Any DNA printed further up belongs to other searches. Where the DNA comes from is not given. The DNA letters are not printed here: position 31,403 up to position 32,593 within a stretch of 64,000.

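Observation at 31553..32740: SPFH/band-7 lipoprotein with an adjacent two-TM partner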

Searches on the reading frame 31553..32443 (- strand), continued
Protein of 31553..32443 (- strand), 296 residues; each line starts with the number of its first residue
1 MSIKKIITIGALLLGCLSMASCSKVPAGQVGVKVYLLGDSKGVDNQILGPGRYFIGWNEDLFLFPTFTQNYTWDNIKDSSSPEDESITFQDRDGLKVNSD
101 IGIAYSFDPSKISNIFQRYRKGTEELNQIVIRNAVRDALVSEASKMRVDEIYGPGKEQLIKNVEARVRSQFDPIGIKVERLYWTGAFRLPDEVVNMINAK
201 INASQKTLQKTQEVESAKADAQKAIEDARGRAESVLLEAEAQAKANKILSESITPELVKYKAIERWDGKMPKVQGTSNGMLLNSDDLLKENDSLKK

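Call 26: get_annotated_region(hit=H65, flank=1500)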
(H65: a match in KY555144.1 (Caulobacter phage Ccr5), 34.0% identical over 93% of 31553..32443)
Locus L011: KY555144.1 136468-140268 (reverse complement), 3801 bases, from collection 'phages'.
description: Caulobacter phage Ccr5, complete genome.
organism: Caulobacter phage Ccr5 (NCBI taxid 1959740)
taxonomy: Viruses; Duplodnaviria; Heunggongvirae; Uroviricota; Caudoviricetes; Dolichocephalovirinae; Shapirovirus
host: Caulobacter crescentus NA1000; source: -; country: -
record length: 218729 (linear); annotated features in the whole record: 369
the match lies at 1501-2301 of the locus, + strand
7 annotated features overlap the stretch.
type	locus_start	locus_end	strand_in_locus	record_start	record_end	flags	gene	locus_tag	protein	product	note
CDS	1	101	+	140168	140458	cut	-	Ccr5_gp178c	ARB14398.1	hypothetical protein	-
CDS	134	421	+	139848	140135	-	-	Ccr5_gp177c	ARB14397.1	hypothetical protein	-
CDS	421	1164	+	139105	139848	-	-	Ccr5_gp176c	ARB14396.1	hypothetical protein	-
CDS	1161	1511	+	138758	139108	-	-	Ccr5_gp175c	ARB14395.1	hypothetical protein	-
CDS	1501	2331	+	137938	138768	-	-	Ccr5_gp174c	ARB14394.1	putative serine protease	-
CDS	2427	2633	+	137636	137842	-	-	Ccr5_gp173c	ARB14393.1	hypothetical protein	-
CDS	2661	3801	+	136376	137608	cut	-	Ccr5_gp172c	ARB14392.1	protein RtcB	-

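Call 27: get_annotated_region(hit=H71, flank=1500)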
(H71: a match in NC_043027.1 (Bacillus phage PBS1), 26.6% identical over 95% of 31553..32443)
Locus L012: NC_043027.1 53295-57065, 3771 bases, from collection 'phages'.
description: Bacillus virus PBS1, complete genome.
organism: Bacillus phage PBS1 (NCBI taxid 2884423)
taxonomy: Viruses; Duplodnaviria; Heunggongvirae; Uroviricota; Caudoviricetes; Takahashivirus; Takahashivirus PBS1
host: Bacillus subtilis; source: obtained from Felix D'Herrelle Reference Center; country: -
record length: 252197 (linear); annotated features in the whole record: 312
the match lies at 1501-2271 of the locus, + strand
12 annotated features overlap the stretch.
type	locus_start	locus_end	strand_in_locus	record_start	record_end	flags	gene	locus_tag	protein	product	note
CDS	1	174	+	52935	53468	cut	64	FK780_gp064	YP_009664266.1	hypothetical protein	-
CDS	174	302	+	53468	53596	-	65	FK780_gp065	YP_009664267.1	hypothetical protein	-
CDS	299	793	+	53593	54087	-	66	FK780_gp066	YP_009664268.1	anti-TRAP protein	anti-TRAP protein (transcription factor)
CDS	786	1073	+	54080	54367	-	67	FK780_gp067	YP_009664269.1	hypothetical protein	-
CDS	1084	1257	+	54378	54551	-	68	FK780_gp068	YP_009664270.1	hypothetical protein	-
CDS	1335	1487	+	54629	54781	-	69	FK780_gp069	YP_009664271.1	hypothetical protein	-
CDS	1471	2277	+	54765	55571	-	70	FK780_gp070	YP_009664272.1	lipoprotein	-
CDS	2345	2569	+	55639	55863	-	71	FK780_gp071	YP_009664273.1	PH stomatin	-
CDS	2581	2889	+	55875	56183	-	72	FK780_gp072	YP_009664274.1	zinc-finger domain protein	-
CDS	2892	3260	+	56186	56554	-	73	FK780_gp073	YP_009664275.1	hypothetical protein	-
CDS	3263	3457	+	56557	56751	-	74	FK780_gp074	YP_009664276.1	hypothetical protein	-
CDS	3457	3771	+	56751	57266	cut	75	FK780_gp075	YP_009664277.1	hypothetical protein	-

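Call 28: get_annotated_region(hit=H81, flank=1500)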
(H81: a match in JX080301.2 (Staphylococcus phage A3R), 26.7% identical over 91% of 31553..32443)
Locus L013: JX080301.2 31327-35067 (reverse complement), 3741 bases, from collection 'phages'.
description: Staphylococcus phage A3R, complete genome.
organism: Staphylococcus phage A3R (NCBI taxid 1195077)
taxonomy: Viruses; Duplodnaviria; Heunggongvirae; Uroviricota; Caudoviricetes; Herelleviridae; Twortvirinae; Kayvirus; Kayvirus G1
host: Staphylococcus aureus strain R19930; source: -; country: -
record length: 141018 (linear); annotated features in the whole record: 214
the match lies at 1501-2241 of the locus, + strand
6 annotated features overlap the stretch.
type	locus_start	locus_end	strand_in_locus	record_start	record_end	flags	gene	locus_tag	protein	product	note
CDS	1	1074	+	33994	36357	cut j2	lysK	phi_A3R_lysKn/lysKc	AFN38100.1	LysK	endolysin, N-acetyl-muramoyl-L-alanine-amidase; similar to Staphylococcus phage G1 ORF042 (INSD Accession Number ...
CDS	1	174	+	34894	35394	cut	ksaI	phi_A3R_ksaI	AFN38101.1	KsaI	intron-encoded HNH endonuclease I-KsaI; similar to Staphylococcus phage G1 ORF084 (YP_241035.1)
CDS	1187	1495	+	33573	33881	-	mbpV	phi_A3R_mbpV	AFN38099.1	MbpV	putative membrane protein; similar to YP_241093.1 ORF146 [Staphylococcus phage G1] and to YP_024460.1 ORF29 ...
CDS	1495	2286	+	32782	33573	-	mbpS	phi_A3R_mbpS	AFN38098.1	MbpS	putative membrane protein; similar to Staphylococcus phage G1 ORF044 (INSD Accession Number AY954969) and to ...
CDS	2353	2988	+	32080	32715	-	-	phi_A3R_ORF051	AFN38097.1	hypothetical protein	similar to Staphylococcus phage G1 ORF058 (INSD Accession Number AY954969) and to Staphylococcus phage K ORF27 (INSD ...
CDS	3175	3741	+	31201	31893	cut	tgl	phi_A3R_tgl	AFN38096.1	Tgl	putative transglycosylase; similar to Staphylococcus phage G1 ORF054 (INSD Accession Number AY954969) and to ...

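Call 29: get_annotated_region(hit=H90, flank=1500)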
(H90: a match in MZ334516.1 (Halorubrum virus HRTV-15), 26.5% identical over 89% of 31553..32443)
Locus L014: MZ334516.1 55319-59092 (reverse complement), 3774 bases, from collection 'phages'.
description: Halorubrum virus HRTV-15 isolate HRTV-15/3, complete genome.
organism: Halorubrum virus HRTV-15 (NCBI taxid 2877995)
taxonomy: Viruses; Duplodnaviria; Heunggongvirae; Uroviricota; Caudoviricetes; Thumleimavirales; Hafunaviridae; Haloferacalesvirus
host: Halorubrum sp.; source: solar saltern; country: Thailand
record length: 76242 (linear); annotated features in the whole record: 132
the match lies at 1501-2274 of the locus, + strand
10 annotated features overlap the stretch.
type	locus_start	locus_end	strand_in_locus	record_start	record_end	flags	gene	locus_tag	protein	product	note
CDS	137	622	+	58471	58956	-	-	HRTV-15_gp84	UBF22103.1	LAGLIDADG endonuclease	-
CDS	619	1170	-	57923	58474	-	-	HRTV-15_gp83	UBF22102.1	hypothetical protein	-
CDS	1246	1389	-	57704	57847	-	-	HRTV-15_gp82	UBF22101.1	hypothetical protein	-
CDS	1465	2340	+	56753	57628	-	-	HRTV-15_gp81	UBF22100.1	SPFH superfamily protein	stomatin, prohibitin, flotillin and HflK/C domain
CDS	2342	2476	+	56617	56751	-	-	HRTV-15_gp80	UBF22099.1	hypothetical protein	-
CDS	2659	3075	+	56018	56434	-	-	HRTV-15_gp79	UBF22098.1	hypothetical protein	-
CDS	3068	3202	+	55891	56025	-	-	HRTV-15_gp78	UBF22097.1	hypothetical protein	-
CDS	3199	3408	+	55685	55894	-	-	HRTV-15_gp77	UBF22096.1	hypothetical protein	-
tRNA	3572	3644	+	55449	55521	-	-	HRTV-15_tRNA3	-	tRNA-Asn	tRNA-Asn (anticodon GTT)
CDS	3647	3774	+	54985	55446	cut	-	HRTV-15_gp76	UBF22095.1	PD-(D/E)XK endonuclease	-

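Call 47: find_related_loci(query=A2, collection=viral_contigs, flank=2500)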
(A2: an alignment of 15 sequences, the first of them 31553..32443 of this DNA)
Query A2 (296 aa) in viral_contigs; peptide patterns used: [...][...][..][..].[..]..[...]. (x = any residue, [..] = any of these).
599 stretches matched a pattern (row limit reached: there are more); 542 encode a relative of the query (tblastn E <= 1e-3); the best 80 are kept; 80 distinct loci.
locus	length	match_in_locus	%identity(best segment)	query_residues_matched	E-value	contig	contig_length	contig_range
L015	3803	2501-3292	52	22-285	4e-93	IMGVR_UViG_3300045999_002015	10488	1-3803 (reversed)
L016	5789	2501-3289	55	2-275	2e-91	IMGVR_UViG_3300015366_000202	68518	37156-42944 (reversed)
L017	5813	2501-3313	53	3-275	6e-91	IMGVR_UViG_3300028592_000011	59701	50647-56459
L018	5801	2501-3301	52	5-271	5e-91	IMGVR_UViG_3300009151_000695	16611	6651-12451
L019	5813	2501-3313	52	12-280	9e-90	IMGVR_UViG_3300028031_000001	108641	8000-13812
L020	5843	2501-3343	49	2-280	1e-87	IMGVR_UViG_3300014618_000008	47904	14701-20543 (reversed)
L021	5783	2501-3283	51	22-280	1e-87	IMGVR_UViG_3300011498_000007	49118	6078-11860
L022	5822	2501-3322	50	5-280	2e-86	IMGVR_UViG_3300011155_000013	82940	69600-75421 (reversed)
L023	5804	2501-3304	49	3-271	6e-86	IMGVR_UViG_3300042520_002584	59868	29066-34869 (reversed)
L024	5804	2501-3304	49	3-271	6e-86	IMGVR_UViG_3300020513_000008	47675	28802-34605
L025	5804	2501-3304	49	3-271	6e-86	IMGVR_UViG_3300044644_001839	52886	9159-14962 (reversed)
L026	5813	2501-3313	49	3-271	3e-86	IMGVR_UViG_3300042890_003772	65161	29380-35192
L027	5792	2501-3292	50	19-280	2e-85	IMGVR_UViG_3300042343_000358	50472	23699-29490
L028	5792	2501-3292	49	12-271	6e-85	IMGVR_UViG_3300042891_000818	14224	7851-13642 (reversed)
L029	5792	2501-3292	49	12-271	6e-85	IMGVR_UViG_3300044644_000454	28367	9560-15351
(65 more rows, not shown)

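Call 57: search_protein_families(library=ncbifam, proteins=[window:31553-32443:-], max_evalue=0.01)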
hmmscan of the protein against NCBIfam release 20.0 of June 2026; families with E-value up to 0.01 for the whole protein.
window:31553-32443:- (296 aa): 2 families
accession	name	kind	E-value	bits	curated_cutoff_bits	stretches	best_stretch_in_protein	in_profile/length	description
TIGR01933.1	hflK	equivalog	2.7e-05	23.7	159.4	1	129-244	86-199/261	FtsH protease activity modulator HflK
NF004413.0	PRK05759.1-4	equivalog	0.0079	16.3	197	0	193-250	44-103/156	F0F1 ATP synthase subunit B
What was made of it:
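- On HflK / HflC equivalogs (TIGR01933 and relatives): 23.7 bits against a cut-off of 159.4 (call 57).
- It is not an HflK equivalog: TIGR01933 scores 23.7 bits against a cut-off of 159.4 (call 57).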

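Call 58: search_solved_structures(query=A2, max_evalue=0.001, show_alignments=1)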
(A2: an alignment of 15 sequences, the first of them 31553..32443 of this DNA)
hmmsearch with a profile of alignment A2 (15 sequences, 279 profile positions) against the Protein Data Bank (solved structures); distinct sequences matched with E-value up to 0.001: 22.
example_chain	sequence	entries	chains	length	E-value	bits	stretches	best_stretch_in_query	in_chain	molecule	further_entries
8rrh_B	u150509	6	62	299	3.7e-16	62.1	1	21-257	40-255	Prohibitin-2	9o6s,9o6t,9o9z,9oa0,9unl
8rrh_A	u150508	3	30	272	1.8e-15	59.9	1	10-236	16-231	Prohibitin 1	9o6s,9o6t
9unl_E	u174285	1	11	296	2.4e-15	59.5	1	10-236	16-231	Prohibitin 1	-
9o9z_A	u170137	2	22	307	2.7e-15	59.3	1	10-236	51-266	Prohibitin 1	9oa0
9urz_D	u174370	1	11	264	4.4e-15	58.6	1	9-258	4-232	Prohibitin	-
9urz_B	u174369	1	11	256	5.2e-15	58.4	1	16-237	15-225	Prohibitin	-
9vvj_a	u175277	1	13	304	4.9e-11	45.3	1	6-229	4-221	Erlin-2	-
9o9u_a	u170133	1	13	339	5.8e-11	45.1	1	6-228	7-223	Erlin-2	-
9vvj_A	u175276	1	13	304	1.5e-10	43.8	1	5-229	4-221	Erlin-1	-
9vvg_a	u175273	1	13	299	1.6e-10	43.7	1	15-228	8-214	Erlin-2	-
9paw_XB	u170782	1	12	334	1.7e-10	43.6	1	160-249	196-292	Modulator of FtsH protease HflC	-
9o9u_A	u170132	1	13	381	1.9e-10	43.4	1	5-230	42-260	Erlin-1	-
7vhp_G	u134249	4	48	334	6.4e-10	41.7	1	160-249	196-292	Modulator of FtsH protease HflC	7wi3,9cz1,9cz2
7vhq_G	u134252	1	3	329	8.2e-10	41.3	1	159-249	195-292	Modulator of FtsH protease HflC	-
9wff_Y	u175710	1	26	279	1.2e-09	40.7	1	20-228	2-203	Erlin-2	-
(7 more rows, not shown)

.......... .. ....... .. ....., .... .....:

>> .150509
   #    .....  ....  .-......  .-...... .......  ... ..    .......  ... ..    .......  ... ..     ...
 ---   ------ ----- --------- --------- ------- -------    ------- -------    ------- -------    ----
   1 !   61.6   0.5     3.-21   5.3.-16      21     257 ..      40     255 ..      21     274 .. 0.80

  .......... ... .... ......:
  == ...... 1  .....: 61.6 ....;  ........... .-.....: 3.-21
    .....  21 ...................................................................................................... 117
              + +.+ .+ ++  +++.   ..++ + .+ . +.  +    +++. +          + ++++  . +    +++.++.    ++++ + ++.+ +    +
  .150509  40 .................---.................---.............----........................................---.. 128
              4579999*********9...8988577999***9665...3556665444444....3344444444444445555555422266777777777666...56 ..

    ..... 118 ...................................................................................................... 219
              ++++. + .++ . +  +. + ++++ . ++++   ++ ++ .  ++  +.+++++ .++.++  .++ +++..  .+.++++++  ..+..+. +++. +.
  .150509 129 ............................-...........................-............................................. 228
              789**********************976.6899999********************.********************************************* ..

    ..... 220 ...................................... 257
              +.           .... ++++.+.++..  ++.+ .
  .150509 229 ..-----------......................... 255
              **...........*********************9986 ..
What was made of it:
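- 31553..32443 (-): SPFH/prohibitin-family lipoprotein gene, 296 aa (phrog_200). PDB profile hits to prohibitin-1/2 at E about 1e-16, and to erlins, HflC/K and QmcA (call 58).
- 31688..31873 (-): Long coiled-coil helix, residues 191-252. This is the inferred wall-forming helix of an SPFH assembly. This region aligns to HflC and prohibitin (call 58).
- Profile hits to prohibitin, erlin, HflK/C and QmcA chains (call 58).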

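Call 69: find_related_loci(query=A4, collection=genome_contigs, flank=4000)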
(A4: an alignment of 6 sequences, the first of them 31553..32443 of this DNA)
Query A4 (296 aa) in genome_contigs; peptide patterns used: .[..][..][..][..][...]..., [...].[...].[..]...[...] (x = any residue, [..] = any of these).
507 stretches matched a pattern; 386 encode a relative of the query (tblastn E <= 1e-3); the best 80 are kept; 80 distinct loci.
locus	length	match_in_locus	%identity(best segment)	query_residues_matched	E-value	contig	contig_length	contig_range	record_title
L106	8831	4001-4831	54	4-281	6e-99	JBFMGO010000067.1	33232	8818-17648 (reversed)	MAG: bacterium isolate MAG299 MAG299_67, whole genome shotgun sequence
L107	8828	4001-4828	53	3-278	1e-96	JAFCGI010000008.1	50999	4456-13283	Candidatus Pacearchaeota archaeon isolate Meg22_810_Bin_147 Meg22_810_Bin_147_scaffold_3286, whole genome shotgun sequen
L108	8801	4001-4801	51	14-281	4e-92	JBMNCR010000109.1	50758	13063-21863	MAG: Eubacteriaceae bacterium isolate Bins.065 NODE_1453, whole genome shotgun sequence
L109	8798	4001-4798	51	4-275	6e-84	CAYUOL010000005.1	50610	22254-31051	MAG TPA_asm: uncultured Iamiaceae bacterium isolate SRP262948_co1_175 genome assembly, contig: NODE_648_length_50610_cov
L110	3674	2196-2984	49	22-271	2e-82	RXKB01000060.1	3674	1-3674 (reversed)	MAG: Candidatus Dependentiae bacterium isolate AWTP1-30 sample_9_scaffold_2308, whole genome shotgun sequence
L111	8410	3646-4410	47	13-271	1e-80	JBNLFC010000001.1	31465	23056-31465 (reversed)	MAG: Leptospirales bacterium isolate C1C2.bin.11.permissive NODE_1_length_31465_cov_5.081082, whole genome shotgun seque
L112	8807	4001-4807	49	13-283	8e-78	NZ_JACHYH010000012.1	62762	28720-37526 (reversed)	Luteibacter sp. Sphag1AF Ga0365392_12, whole genome shotgun sequence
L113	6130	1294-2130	43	1-281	1e-77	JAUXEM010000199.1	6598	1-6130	MAG: Salinivirgaceae bacterium isolate CSMAG_2877 CSMAG_2877_k117_2724857_length_6598_cov_19.5019, whole genome shotgun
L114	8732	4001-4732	49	22-271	8e-75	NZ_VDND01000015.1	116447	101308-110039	Pseudomonas oryzihabitans strain DE0602 NODE_15_length_116447_cov_42.195328, whole genome shotgun sequence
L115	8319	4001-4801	43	12-278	6e-75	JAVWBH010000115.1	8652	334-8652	MAG: Bacteroidales bacterium isolate CGS10Y4-bin28 NODE_7415_length_8652_cov_4.485635, whole genome shotgun sequence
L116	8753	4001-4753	49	22-274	1e-71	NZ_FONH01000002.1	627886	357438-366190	Dyella marensis strain UNC178MFTsu3.1, whole genome shotgun sequence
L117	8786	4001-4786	41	2-278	6e-66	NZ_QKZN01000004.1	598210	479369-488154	Cupriavidus phytorum strain MLR2-44 Ga0215867_104, whole genome shotgun sequence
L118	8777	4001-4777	43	3-271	1e-63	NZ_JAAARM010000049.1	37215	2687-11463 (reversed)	Pseudomonas sp. Fl4BN1 NODE_49_length_37215_cov_27.1616, whole genome shotgun sequence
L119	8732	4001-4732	44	21-273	1e-62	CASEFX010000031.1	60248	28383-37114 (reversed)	uncultured Sutterella sp. isolate SI.A11.metabat-bins.53 genome assembly, contig: SI.A11.metabat-bins.53.fa_k141_223461,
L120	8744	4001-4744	42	24-275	3e-62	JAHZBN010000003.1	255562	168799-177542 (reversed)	MAG: Butyricimonas sp. isolate HRGM_Genome_2069 HRGM_Genome_2069_3, whole genome shotgun sequence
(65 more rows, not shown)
